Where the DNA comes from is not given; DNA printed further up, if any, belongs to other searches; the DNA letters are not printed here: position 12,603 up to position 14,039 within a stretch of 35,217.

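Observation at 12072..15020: Unusual fusion: unknown six-hairpin-like module + EEP phosphoesterase on one secreted, internally dockerin-tagged polypeptide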

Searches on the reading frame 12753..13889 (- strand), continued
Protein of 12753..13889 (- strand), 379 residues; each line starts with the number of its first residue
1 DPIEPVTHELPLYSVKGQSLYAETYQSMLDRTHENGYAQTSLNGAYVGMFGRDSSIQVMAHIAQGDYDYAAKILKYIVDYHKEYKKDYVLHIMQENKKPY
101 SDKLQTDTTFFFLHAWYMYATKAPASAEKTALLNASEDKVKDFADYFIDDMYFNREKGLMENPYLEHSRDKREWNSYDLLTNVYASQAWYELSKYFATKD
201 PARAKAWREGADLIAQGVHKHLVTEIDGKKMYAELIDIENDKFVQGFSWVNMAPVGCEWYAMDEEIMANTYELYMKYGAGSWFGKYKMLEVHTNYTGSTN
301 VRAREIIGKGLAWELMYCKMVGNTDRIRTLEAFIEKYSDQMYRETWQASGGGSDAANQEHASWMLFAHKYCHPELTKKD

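Call 48: search_protein_families(library=pfam, proteins=[L015:6733-8013:-, L015:3483-4577:-, L012:11276-12397:-, L024:8838-9938:+, L034:5469-7067:+, L016:18441-21089:+, L005:11508-14135:+, L022:11393-13510:+], max_evalue=0.01)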
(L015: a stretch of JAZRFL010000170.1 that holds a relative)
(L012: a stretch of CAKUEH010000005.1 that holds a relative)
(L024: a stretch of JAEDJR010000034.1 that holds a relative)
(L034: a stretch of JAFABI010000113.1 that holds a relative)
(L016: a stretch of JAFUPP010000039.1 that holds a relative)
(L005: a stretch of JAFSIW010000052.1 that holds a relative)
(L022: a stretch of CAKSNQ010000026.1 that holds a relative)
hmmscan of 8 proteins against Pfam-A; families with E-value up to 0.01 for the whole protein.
L015:6733-8013:- (426 aa): 1 family
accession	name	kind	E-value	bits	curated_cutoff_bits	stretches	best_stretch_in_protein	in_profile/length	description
PF04734.18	Ceramidase_alk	-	4.2e-14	52.5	32.1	1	6-150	3-156/509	Neutral/alkaline non-lysosomal ceramidase, N-terminal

L015:3483-4577:- (364 aa): 10 families
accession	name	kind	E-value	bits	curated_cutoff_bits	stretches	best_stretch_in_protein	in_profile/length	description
PF13240.11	Zn_Ribbon_1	-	1.4e-29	101.4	25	5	342-363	2-23/23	zinc-ribbon domain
PF12773.13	DZR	-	1.1e-25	90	27.3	3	81-137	1-45/45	Double zinc ribbon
PF17032.10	Zn_ribbon_15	-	1.9e-15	57.9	28.9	2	261-285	49-73/73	zinc-ribbon family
PF18912.6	DZR_2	-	2.1e-14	53.5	27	2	261-289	18-47/56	Double zinc ribbon domain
PF24460.1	DUF7575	-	3.4e-13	49.1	28.5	0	338-363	2-27/28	Domain of unknown function (DUF7575)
PF13248.11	Zn_ribbon_3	-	7.1e-11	41.6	27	1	341-362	4-25/26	zinc-ribbon domain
PF10005.14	Zn_ribbon_DZR_6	-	8.3e-05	23.7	23.4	0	267-294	4-31/93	zinc-ribbon domain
PF12172.15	zf-ChsH2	-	0.00019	21.6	23.2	0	303-324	11-32/37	ChsH2, rubredoxin-like zinc ribbon domain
PF10571.15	UPF0547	-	0.003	18.1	29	0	265-285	1-21/26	Uncharacterised protein family UPF0547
PF14803.11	Zn_ribbon_Nudix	-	0.0069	16.7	25.6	0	319-348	2-31/34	Nudix N-terminal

L012:11276-12397:- (373 aa): 0 families

L024:8838-9938:+ (366 aa): 5 families
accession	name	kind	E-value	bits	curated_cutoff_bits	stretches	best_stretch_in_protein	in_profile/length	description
PF00480.26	ROK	-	1.2e-38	133.8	22.9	1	93-267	2-177/294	ROK family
PF13412.12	HTH_24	-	0.00021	21.2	21.9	1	27-65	9-47/48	Winged helix-turn-helix DNA-binding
PF01047.28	MarR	-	0.0003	21.1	24.6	1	28-75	10-57/59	MarR family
PF12802.13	MarR_2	-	0.0004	20.9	27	1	30-74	14-59/61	MarR family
PF13384.12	HTH_23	-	0.0042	17.3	24.6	1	17-61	1-43/50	Homeodomain-like domain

L034:5469-7067:+ (532 aa): 2 families
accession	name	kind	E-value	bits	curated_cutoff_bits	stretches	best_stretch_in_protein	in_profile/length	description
PF13416.11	SBP_bac_8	-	1.4e-17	64.8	27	1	85-393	4-247/279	Bacterial extracellular solute-binding protein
PF01547.30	SBP_bac_1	-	1.6e-12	48.5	26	1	92-393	23-304/307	Bacterial extracellular solute-binding protein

L016:18441-21089:+ (883 aa): 0 families

L005:11508-14135:+ (875 aa): 1 family
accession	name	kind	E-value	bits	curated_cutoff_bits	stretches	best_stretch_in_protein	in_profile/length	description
PF00404.24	Dockerin_1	-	8.9e-10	39.1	22.9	1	29-84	1-56/57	Dockerin type I domain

L022:11393-13510:+ (705 aa): 0 families

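Call 62: search_protein_families(library=pfam, proteins=[L044:903-1790:+, L044:3923-5263:+, L044:5340-6242:+, L044:6226-7047:+, L044:9566-11107:+, L044:12147-13202:+, L044:13206-14417:+, L044:14483-15433:+, L037:12808-13965:+, L037:13986-15128:+], max_evalue=0.001)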
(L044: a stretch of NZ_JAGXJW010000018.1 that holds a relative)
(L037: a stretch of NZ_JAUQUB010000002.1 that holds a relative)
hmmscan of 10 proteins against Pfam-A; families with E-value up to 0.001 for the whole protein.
L044:903-1790:+ (295 aa): 3 families
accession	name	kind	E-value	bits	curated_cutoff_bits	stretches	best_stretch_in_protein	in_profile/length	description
PF00072.30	Response_reg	-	6e-28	97.7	30.2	1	47-158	1-109/111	Response regulator receiver domain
PF12833.13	HTH_18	-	6e-22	78.2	33.6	1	211-288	2-79/80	Helix-turn-helix domain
PF00165.29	HTH_AraC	-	2.9e-20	72.3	26.6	2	255-287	10-41/42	Bacterial regulatory helix-turn-helix proteins, AraC family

L044:3923-5263:+ (446 aa): 2 families
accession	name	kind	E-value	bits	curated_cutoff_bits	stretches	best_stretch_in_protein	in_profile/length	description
PF01547.30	SBP_bac_1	-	9.5e-31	108.3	26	1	75-357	9-303/307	Bacterial extracellular solute-binding protein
PF13416.11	SBP_bac_8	-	9.6e-26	91.6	27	1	79-378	2-268/279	Bacterial extracellular solute-binding protein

L044:5340-6242:+ (300 aa): 1 family
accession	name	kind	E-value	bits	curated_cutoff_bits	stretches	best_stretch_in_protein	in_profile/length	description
PF00528.27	BPD_transp_1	-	9.6e-12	45.4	26.4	1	85-290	2-180/184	Binding-protein-dependent transport system inner membrane component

L044:6226-7047:+ (273 aa): 1 family
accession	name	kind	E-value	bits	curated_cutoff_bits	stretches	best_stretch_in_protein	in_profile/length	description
PF00528.27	BPD_transp_1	-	7.6e-09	36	26.4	1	84-264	2-179/184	Binding-protein-dependent transport system inner membrane component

L044:9566-11107:+ (513 aa): 1 family
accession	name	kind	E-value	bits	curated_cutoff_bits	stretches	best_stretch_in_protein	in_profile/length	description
PF25788.1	Ig_Rha78A_N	-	1.1e-10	42.1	27.4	1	25-131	4-101/105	Rha78A-like, N-terminal immunoglobulin domain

L044:12147-13202:+ (351 aa): 6 families
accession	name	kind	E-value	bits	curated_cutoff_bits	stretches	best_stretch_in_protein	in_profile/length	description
PF00107.32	ADH_zinc_N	-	3e-31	108.5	31.8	1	182-310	1-126/129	Zinc-binding dehydrogenase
PF08240.17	ADH_N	-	2.3e-28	98.9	23.5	1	32-142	1-101/104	Alcohol dehydrogenase GroES-like domain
PF16912.11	Glu_dehyd_C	-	1.6e-11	44.5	34.9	1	173-337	32-200/211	Glucose dehydrogenase C-terminus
PF13602.12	ADH_zinc_N_2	-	1.4e-08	36.2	27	1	215-347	1-133/134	Zinc-binding dehydrogenase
PF01262.27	AlaDh_PNT_C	-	0.00034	20.5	23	1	173-232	29-90/214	Alanine dehydrogenase/PNT, C-terminal domain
PF02826.25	2-Hacid_dh_C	-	0.0007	19.5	25.1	0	165-217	29-80/178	D-isomer specific 2-hydroxyacid dehydrogenase, NAD binding domain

L044:13206-14417:+ (403 aa): 3 families
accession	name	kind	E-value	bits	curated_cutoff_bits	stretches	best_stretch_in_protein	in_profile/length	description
PF00155.27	Aminotran_1_2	-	1.7e-60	205.6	19.7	1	53-392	3-360/361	Aminotransferase class I and II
PF01053.26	Cys_Met_Meta_PP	-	3.1e-05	23.1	27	1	100-226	56-182/381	Cys/Met metabolism PLP-dependent enzyme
PF00266.25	Aminotran_5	-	0.00013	21.5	21.5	1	95-221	42-179/371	Aminotransferase class-V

L044:14483-15433:+ (316 aa): 1 family
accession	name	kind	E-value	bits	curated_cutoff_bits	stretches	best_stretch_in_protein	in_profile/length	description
PF00248.27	Aldo_ket_red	-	1.6e-80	270.8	24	1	15-313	1-289/291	Aldo/keto reductase family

L037:12808-13965:+ (385 aa): 2 families
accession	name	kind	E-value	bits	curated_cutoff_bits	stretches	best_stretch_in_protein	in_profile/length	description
PF01979.26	Amidohydro_1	-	8e-10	38.9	25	1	83-354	1-308/345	Amidohydrolase family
PF07969.17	Amidohydro_3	-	8.3e-06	26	29.7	0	79-120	5-50/472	Amidohydrolase family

L037:13986-15128:+ (380 aa): 0 families

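Call 63: search_solved_structures(query=L044:6936-9569:+, max_evalue=1e-10)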
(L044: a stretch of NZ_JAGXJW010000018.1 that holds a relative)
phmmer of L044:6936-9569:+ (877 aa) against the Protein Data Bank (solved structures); distinct sequences matched with E-value up to 1e-10: 21.
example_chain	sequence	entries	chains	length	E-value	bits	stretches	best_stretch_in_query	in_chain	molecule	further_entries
5n6u_A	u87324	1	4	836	2.2e-127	429.6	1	64-742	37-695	Beta-mannosidase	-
2vjx_A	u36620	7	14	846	7.3e-101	341.8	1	68-858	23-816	BETA-MANNOSIDASE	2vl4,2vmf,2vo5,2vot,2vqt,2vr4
2je8_A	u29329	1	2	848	9e-101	341.5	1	68-858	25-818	BETA-MANNOSIDASE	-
7op6_A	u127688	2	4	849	9e-101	341.5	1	68-858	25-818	Beta-mannosidase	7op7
2wbk_A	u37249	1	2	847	1.8e-100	340.5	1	68-858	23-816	BETA-MANNOSIDASE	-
2vqu_A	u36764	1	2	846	5.5e-99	335.6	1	68-858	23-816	BETA-MANNOSIDASE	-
6bye_A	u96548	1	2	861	7.2e-88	298.8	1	41-861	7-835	Beta-mannosidase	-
6byc_A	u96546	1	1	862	7.3e-88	298.8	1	41-861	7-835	Beta-mannosidase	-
6byg_A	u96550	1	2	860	4.8e-87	296.1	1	41-861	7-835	Beta-mannosidase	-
6byi_A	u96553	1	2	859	5.4e-87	295.9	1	44-861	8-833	Beta-mannosidase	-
6ddt_A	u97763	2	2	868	5e-61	210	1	71-724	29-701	Beta-mannosidase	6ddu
9nfe_A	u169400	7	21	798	2.8e-54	187.7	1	37-727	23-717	Glycoside hydrolase family 2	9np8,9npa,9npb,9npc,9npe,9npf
9np9_A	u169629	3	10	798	6.5e-54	186.5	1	37-727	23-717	Glycoside hydrolase family 2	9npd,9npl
9npn_A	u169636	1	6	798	1.6e-53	185.2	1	37-727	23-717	Glycoside hydrolase family 2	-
4cvu_A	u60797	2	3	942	5.1e-43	150.4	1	316-488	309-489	BETA-MANNOSIDASE | BETA-MANNOSIDASE GH2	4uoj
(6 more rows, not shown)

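Call 64: search_solved_structures(query=L012:7273-9999:+, max_evalue=1e-10)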
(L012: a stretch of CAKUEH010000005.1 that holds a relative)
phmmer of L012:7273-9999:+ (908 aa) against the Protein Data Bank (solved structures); distinct sequences matched with E-value up to 1e-10: 8.
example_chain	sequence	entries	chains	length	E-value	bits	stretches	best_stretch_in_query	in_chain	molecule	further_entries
2wyh_A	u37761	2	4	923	2.1e-98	333.8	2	6-397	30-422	ALPHA-MANNOSIDASE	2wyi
3lvt_A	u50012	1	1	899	3.8e-94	319.7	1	5-720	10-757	Glycosyl hydrolase, family 38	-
5kbp_A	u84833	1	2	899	3.9e-94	319.6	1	5-720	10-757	Glycosyl hydrolase, family 38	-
7ufs_A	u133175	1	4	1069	1.2e-16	63.2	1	4-143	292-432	Alpha-mannosidase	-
7ufr_A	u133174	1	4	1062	7.3e-13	50.7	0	5-142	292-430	Alpha-mannosidase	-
6lz1_A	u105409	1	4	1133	6.7e-12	47.5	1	6-408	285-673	Ams1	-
7ufu_A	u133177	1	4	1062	9.1e-12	47.1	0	5-142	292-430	Alpha-mannosidase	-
7dd9_A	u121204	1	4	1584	1.4e-11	46.4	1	6-408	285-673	Alpha-mannosidase,ZZ-type zinc finger-containing protein P35G2.11c,Maltose/maltodextrin-bi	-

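Call 73: search_protein_families(library=pfam, alignment_id=A5, max_evalue=0.0001)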
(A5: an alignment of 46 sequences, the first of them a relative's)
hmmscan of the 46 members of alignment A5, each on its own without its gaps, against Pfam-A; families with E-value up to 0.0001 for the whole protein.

A. member 1, P0117 (2069 aa): 6 families
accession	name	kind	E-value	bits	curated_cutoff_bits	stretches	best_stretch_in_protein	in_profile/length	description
PF03372.29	Exo_endo_phos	-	1.1e-17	65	24.5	1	1588-1803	1-225/225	Endonuclease/Exonuclease/phosphatase family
PF00326.27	Peptidase_S9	-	1.7e-08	34.6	22.6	0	1934-1999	39-104/213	Prolyl oligopeptidase family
PF23226.1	Exo_endo_phos_PGAP2IP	-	7e-08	32.5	27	1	1603-1747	24-161/239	PGAP2IP, C-terminal nuclease-like domain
PF02230.22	Abhydrolase_2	-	9.4e-08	32.6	23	1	1866-2051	12-202/217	Phospholipase/Carboxylesterase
PF00756.26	Esterase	-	3.2e-07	30.8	22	1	1853-1987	9-143/251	Putative esterase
PF18560.7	Lectin_like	-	1.2e-05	26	27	0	1048-1121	41-114/156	Lectin like domain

B. families by the number of members that match (of 46 scanned): 23 families
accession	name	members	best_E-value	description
PF13313.11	DUF4082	15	3.1e-19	Domain of unknown function (DUF4082)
PF17389.8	Bac_rhamnosid6H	7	5.3e-08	Bacterial alpha-L-rhamnosidase 6 hairpin glycosidase domain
PF07554.19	FIVAR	6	2.1e-17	FIVAR domain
PF13290.12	CHB_HEX_C_1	3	1.7e-22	Chitobiase/beta-hexosaminidase C-terminal domain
PF13287.12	Fn3_assoc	3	5e-22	Fn3 associated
PF00404.24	Dockerin_1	3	7.2e-11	Dockerin type I domain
PF00754.31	F5_F8_type_C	2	1.7e-23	F5/8 type C domain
PF10633.15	NPCBM_assoc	2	2.9e-10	NPCBM-associated, NEW3 domain of alpha-galactosidase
PF07691.17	PA14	2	2.5e-07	PA14 domain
PF08005.17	PHR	2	4.6e-06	PHR domain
PF18560.7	Lectin_like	2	1.2e-05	Lectin like domain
PF00395.25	SLH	1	1.4e-37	S-layer homology domain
PF03372.29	Exo_endo_phos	1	1.1e-17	Endonuclease/Exonuclease/phosphatase family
PF03629.24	SASA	1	4.1e-15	Carbohydrate esterase, sialic acid-specific acetylesterase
PF22633.2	F5_F8_type_C_2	1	1.3e-14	NedA-like, galactose-binding domain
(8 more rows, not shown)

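Call 82: search_solved_structures(query=L015:6733-8013:-, max_evalue=1, show_alignments=1)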
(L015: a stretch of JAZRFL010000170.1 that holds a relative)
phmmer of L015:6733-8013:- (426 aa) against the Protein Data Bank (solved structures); distinct sequences matched with E-value up to 1: 2.
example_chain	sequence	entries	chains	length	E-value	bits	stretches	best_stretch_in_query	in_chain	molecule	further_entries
4wgk_A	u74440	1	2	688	8.1e-05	24.7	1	19-150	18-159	Neutral ceramidase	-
8pjx_A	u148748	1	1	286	0.32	12.8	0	143-175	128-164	SAKe6FR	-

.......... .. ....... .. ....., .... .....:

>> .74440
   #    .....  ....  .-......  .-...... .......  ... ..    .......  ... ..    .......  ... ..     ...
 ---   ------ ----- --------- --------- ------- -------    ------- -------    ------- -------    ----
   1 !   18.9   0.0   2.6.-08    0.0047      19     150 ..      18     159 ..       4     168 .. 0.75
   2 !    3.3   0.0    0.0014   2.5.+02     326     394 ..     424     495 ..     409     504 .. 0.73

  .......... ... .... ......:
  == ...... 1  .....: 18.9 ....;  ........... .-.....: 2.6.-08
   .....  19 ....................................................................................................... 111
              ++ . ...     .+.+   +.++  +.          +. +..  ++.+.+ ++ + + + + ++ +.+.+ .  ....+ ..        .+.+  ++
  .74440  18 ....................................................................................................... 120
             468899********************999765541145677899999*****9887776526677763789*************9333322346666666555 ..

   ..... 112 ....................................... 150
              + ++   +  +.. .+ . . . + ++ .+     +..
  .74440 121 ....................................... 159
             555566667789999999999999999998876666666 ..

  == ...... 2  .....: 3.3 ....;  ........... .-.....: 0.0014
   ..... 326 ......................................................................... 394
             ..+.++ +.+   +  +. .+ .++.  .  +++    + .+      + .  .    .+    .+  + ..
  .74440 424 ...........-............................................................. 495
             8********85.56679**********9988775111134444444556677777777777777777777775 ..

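Call 85: search_protein_families(library=pfam, proteins=[L017:7019-10759:+, L017:10753-12600:+, L035:8150-11149:+, L027:7850-11281:+], max_evalue=0.001)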
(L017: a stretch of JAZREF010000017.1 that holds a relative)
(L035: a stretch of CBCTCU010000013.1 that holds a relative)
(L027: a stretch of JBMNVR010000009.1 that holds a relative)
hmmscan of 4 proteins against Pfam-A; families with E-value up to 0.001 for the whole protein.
L017:7019-10759:+ (1246 aa): 3 families
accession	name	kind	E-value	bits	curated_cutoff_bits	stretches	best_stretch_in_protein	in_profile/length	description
PF13313.11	DUF4082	-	9.5e-18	65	28.4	3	168-245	28-98/143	Domain of unknown function (DUF4082)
PF18560.7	Lectin_like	-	2.1e-05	25.2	27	0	197-235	59-97/156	Lectin like domain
PF17389.8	Bac_rhamnosid6H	-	3.7e-05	23.6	24.5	1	759-861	113-218/339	Bacterial alpha-L-rhamnosidase 6 hairpin glycosidase domain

L017:10753-12600:+ (615 aa): 2 families
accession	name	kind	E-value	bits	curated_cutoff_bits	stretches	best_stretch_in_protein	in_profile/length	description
PF02018.23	CBM_4_9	-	1.7e-31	109.8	25.9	3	40-158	2-131/136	Carbohydrate binding domain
PF04862.18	DUF642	-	2.5e-08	34.3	27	1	365-438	66-143/157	Protein of unknown function (DUF642)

L035:8150-11149:+ (999 aa): 2 families
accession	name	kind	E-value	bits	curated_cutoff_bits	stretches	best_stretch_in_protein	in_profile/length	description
PF00404.24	Dockerin_1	-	1.1e-10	41.9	22.9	1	550-603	2-55/57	Dockerin type I domain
PF13313.11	DUF4082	-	7.1e-08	33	28.4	0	99-159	54-113/143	Domain of unknown function (DUF4082)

L027:7850-11281:+ (1143 aa): 2 families
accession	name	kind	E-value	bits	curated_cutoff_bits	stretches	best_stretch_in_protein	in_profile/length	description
PF13313.11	DUF4082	-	4.7e-17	62.7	28.4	2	333-435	34-131/143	Domain of unknown function (DUF4082)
PF17389.8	Bac_rhamnosid6H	-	0.00029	20.7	24.5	1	743-848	117-223/339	Bacterial alpha-L-rhamnosidase 6 hairpin glycosidase domain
